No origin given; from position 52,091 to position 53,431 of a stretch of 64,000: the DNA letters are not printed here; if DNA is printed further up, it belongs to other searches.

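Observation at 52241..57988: Two divergent MetE-like zinc alkyltransferase paralogues head the two operons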

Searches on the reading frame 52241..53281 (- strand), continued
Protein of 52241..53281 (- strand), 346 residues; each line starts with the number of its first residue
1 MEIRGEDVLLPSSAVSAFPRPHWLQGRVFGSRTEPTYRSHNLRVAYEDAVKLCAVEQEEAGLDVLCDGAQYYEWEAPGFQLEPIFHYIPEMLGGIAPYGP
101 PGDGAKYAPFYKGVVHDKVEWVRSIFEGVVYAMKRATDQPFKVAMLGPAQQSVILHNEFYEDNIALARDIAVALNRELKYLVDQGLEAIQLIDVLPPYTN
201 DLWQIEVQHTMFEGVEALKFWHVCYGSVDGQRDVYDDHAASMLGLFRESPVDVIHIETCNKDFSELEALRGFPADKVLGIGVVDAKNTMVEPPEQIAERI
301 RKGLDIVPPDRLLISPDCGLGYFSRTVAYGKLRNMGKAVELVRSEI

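Call 54: find_encoding_contigs(protein=P0037, flank=10000, max_places=2)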
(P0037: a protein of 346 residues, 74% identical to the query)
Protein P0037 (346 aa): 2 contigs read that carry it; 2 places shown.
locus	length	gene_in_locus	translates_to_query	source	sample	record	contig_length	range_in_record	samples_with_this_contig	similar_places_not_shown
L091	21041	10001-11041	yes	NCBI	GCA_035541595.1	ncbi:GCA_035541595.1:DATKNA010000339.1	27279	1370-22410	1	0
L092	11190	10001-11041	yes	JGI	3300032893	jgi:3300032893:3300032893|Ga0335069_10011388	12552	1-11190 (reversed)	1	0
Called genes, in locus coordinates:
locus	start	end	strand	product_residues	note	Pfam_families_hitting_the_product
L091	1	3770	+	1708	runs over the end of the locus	PF02786:CPSase_L_D2, PF07478:Dala_Dala_lig_C, PF02785:Biotin_carb_C, PF00364:Biotin_lipoyl, PF08326:ACC_central, PF01039:Carboxyl_trans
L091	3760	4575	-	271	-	PF01648:ACPS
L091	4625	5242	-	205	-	PF04234:CopC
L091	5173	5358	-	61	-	-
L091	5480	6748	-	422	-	PF01757:Acyl_transf_3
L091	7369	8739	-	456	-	PF00753:Lactamase_B (weak), PF00581:Rhodanese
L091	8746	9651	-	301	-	PF00561:Abhydrolase_1, PF12146:Hydrolase_4 (faint), PF12697:Abhydrolase_6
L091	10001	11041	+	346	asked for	PF01717:Meth_synt_2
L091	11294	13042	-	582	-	PF17853:GGDEF_2, PF13556:HTH_30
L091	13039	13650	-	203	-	PF14417:MEDS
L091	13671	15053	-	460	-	PF00171:Aldedh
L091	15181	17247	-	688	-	PF13380:CoA_binding_2, PF13607:Succ_CoA_lig, PF19045:Ligase_CoA_2, PF13549:ATP-grasp_5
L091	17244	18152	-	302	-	PF01144:CoA_trans (weak)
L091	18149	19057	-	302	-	PF01144:CoA_trans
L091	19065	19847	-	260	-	PF23441:SDR, PF00106:adh_short, PF08659:KR, PF13561:adh_short_C2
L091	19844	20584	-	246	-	PF00106:adh_short, PF13561:adh_short_C2, PF08659:KR (weak)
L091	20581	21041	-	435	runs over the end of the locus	PF03486:HI0933_like (faint), PF07992:Pyr_redox_2, PF13450:NAD_binding_8 (faint), PF00070:Pyr_redox, PF02852:Pyr_redox_dim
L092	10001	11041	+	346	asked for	PF01717:Meth_synt_2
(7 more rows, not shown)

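Call 62: search_solved_structures(query=L088:7960-8976:+, max_evalue=1e-20)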
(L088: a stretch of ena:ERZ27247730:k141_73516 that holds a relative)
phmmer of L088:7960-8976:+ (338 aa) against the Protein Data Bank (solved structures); distinct sequences matched with E-value up to 1e-20: 28.
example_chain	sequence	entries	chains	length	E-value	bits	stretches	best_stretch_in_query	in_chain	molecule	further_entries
1ni4_A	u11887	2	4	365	5.8e-57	196.9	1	18-325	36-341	Pyruvate dehydrogenase E1 component: Alpha subunit | Pyruvate dehydrogenase E1 component subunit alpha, somatic form, mitochondrial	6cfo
3exe_A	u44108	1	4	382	6.6e-57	196.7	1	18-325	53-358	Pyruvate dehydrogenase E1 component subunit alpha, somatic form, mitochondrial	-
3exf_A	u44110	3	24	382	8.4e-57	196.3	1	18-325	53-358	Pyruvate dehydrogenase E1 component subunit alpha, somatic form, mitochondrial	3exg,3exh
6cer_A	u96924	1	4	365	1.5e-56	195.5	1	18-325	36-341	Pyruvate dehydrogenase E1 component subunit alpha, somatic form, mitochondrial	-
2ozl_A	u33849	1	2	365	2.1e-56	195.1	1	18-325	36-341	Pyruvate dehydrogenase E1 component alpha subunit, somatic form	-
3exi_A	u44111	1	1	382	2.4e-56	194.9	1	18-325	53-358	Pyruvate dehydrogenase E1 component subunit alpha, somatic form, mitochondrial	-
1um9_A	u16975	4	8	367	2.3e-45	158.8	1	16-331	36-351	2-oxo acid dehydrogenase alpha subunit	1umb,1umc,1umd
2j9f_A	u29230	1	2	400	1.1e-35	127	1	14-337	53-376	2-OXOISOVALERATE DEHYDROGENASE ALPHA SUBUNIT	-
2bff_A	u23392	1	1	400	7.3e-35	124.2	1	14-337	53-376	2-OXOISOVALERATE DEHYDROGENASE ALPHA SUBUNIT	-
1dtw_A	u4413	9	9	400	1.4e-34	123.3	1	14-337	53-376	BRANCHED-CHAIN ALPHA-KETO ACID DEHYDROGENASE ALPHA SUBUNIT | 2-OXOISOVALERATE DEHYDROGENASE ALPHA SUBUNIT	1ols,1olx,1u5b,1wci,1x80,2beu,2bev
1x7y_A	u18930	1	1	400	3.3e-34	122.1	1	14-337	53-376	2-oxoisovalerate dehydrogenase alpha subunit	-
1x7w_A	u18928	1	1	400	4.3e-34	121.7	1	14-337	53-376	2-oxoisovalerate dehydrogenase alpha subunit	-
1x7x_A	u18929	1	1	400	4.3e-34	121.7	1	14-337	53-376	2-oxoisovalerate dehydrogenase alpha subunit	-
1x7z_A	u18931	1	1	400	4.4e-34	121.7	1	14-337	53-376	2-oxoisovalerate dehydrogenase alpha subunit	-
1olu_A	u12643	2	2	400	1.5e-33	119.9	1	14-337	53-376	2-OXOISOVALERATE DEHYDROGENASE ALPHA SUBUNIT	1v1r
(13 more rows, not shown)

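Call 63: search_solved_structures(query=L088:8964-9983:+, max_evalue=1e-20)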
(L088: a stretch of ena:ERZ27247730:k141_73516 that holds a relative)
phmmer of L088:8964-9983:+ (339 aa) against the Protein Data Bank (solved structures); distinct sequences matched with E-value up to 1e-20: 12.
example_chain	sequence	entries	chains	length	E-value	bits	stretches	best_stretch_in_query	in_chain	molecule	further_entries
1um9_B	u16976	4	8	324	3.7e-79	269.5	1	1-303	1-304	2-oxo acid dehydrogenase beta subunit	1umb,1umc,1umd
1ik6_A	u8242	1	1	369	1.1e-73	251.6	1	8-305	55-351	pyruvate dehydrogenase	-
6cer_B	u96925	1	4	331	2.1e-72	247.3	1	3-323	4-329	Pyruvate dehydrogenase E1 component subunit beta, mitochondrial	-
1ni4_B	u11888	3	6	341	2.4e-72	247.2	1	3-323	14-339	Pyruvate dehydrogenase E1 component: Beta subunit | Pyruvate dehydrogenase E1 component subunit beta | Pyruvate dehydrogenase E1 component subunit beta, mitocho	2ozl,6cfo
3exe_B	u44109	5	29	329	2.5e-72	247.1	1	3-323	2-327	Pyruvate dehydrogenase E1 component subunit beta, mitochondrial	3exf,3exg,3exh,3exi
3duf_B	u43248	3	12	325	4.7e-70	239.6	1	1-302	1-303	Pyruvate dehydrogenase E1 component subunit beta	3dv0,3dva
1w85_B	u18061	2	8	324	1.7e-69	237.8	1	2-302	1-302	PYRUVATE DEHYDROGENASE E1 COMPONENT, BETA SUBUNIT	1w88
1dtw_B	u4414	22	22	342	4.7e-63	216.6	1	8-300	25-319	BRANCHED-CHAIN ALPHA-KETO ACID DEHYDROGENASE BETA SUBUNIT | 2-OXOISOVALERATE DEHYDROGENASE BETA SUBUNIT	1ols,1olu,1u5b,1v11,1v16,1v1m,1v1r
2j9f_B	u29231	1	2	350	4.7e-63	216.6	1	8-300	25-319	2-OXOISOVALERATE DEHYDROGENASE BETA SUBUNIT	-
1olx_B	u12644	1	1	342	3.2e-62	213.9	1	8-300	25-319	2-OXOISOVALERATE DEHYDROGENASE BETA SUBUNIT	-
2bp7_B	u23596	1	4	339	5.5e-61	209.8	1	4-177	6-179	2-OXOISOVALERATE DEHYDROGENASE BETA SUBUNIT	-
1qs0_B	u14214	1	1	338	5.7e-61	209.8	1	4-177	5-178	2-OXOISOVALERATE DEHYDROGENASE BETA-SUBUNIT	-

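Call 68: search_dna_similar(query=window:52241-53281:-, collection=plasmids, mode=protein, max_evalue=1e-20, max_rows=25)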
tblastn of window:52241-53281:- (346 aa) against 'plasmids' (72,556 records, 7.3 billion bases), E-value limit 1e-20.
Records with a match: 41; places in all: 43; records where one place covers at least 80% of the query: 41.
Best place of each record, by identity: <60% 41.
By first word of the organism name: Agrobacterium 19; Pantoea 8; Natrinema 1; Haloarcula 1; Nocardioides 1; Halobellus 1; Pseudoroseomonas 1; Roseomonas 1; Xanthobacter 1; Aminobacter 1; and 6 more.
By predicted mobility (MOB-suite, as given by PLSDB): conjugative 21; non-mobilizable 17; mobilizable 3.
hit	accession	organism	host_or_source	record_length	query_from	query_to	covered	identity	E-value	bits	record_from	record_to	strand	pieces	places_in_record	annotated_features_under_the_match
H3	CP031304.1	Natrinema thermotolerans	Cell culture,Korean salt-fermented food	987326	7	342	97%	31.6%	4e-34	140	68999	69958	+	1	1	methionine synthase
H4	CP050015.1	Haloarcula sp. JP-L23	-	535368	7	346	98%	31.1%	2e-32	135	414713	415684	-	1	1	methionine synthase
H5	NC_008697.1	Nocardioides sp. JS614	-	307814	1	346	100%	30.0%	2e-42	164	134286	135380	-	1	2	cobalamin-independent methionine synthase II family protein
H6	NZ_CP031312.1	Halobellus limi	Cell culture,Taibei marine solar ...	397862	9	346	98%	30.0%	3e-28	122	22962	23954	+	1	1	methionine synthase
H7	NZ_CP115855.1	Pseudoroseomonas cervicalis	-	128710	4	346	99%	29.6%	1e-27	121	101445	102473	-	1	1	5-methyltetrahydropteroyltriglutamate-- homocysteine methyltransferase | nuclear transport factor 2 family protein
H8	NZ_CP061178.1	Roseomonas haemaphysalidis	tick,pure culture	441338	4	346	99%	29.4%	5e-29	125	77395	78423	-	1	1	5-methyltetrahydropteroyltriglutamate-- homocysteine methyltransferase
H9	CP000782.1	Xanthobacter autotrophicus Py2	-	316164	1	343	99%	28.9%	4e-34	140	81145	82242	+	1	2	2-hydroxypropyl-CoM lyase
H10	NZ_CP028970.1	Aminobacter sp. MSH1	Soil,Dichlobenil-treated soil sampled ...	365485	3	345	99%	28.3%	7e-32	133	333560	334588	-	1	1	uroporphyrinogen decarboxylase family protein | CocE/NonD family hydrolase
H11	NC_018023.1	Mycolicibacterium chubuense NBB4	-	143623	1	346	100%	27.8%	1e-37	150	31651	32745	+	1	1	cobalamin-independent methionine synthase II family protein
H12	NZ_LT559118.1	Nonomuraea gerenzanensis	-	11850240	9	346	98%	28.4%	4e-23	107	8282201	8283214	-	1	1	none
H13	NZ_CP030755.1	Acinetobacter schindleri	whole organism,the condensate water of ...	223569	1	346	100%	27.2%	4e-23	107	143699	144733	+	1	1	methionine synthase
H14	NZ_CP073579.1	Photobacterium sp. GJ3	-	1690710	9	346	98%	27.8%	1e-27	121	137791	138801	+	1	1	record has no annotation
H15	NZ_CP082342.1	Pantoea dispersa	Canis lupus familiaris,Skin swab,Paw ...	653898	8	346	98%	27.1%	8e-27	119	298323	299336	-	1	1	methionine synthase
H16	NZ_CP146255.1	Pantoea dispersa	Nicotiana tabacum L.,Cell ...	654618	8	346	98%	27.1%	8e-27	119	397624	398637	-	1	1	methionine synthase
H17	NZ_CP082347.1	Pantoea dispersa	water,drinking water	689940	8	346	98%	27.1%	8e-27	119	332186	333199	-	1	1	methionine synthase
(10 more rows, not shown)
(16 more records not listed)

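Call 69: predict_structure(alignment_id=A2)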
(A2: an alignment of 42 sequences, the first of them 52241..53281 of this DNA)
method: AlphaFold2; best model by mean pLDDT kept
length: 346 residues; sequences in the alignment: 42
mean_pLDDT: 88.8   pTM: 0.89
mean pLDDT of the five models: 88.8, 88.4, 87.7, 87.4, 85.5
residues with pLDDT >= 90: 209; 70-90: 114; 50-70: 19; < 50: 4
segments of 3 or more residues with pLDDT < 50: 76-78
pLDDT, mean of each block of 10 residues (from residue 1): 91 87 81 86 91 95 89 58 74 90 77 93 93 96 91 91 95 98 96 67 92 97 76 79 93 93 91 96 89 98 96 93 86 98 96
secondary structure, 60 per line:
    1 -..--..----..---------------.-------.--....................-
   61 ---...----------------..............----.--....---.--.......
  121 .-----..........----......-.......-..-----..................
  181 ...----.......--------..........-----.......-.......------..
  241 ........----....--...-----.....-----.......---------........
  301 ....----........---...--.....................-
elements in order: H40-59 E64-66 H83-91 E92-96 H104-107 E114-121 H127-136 E141-146 H148-154 H163-183 E188-194 H203-212 E218-224 H239-248 E253-256 H267-271 E277-283 H293-304 E312-316 H325-345
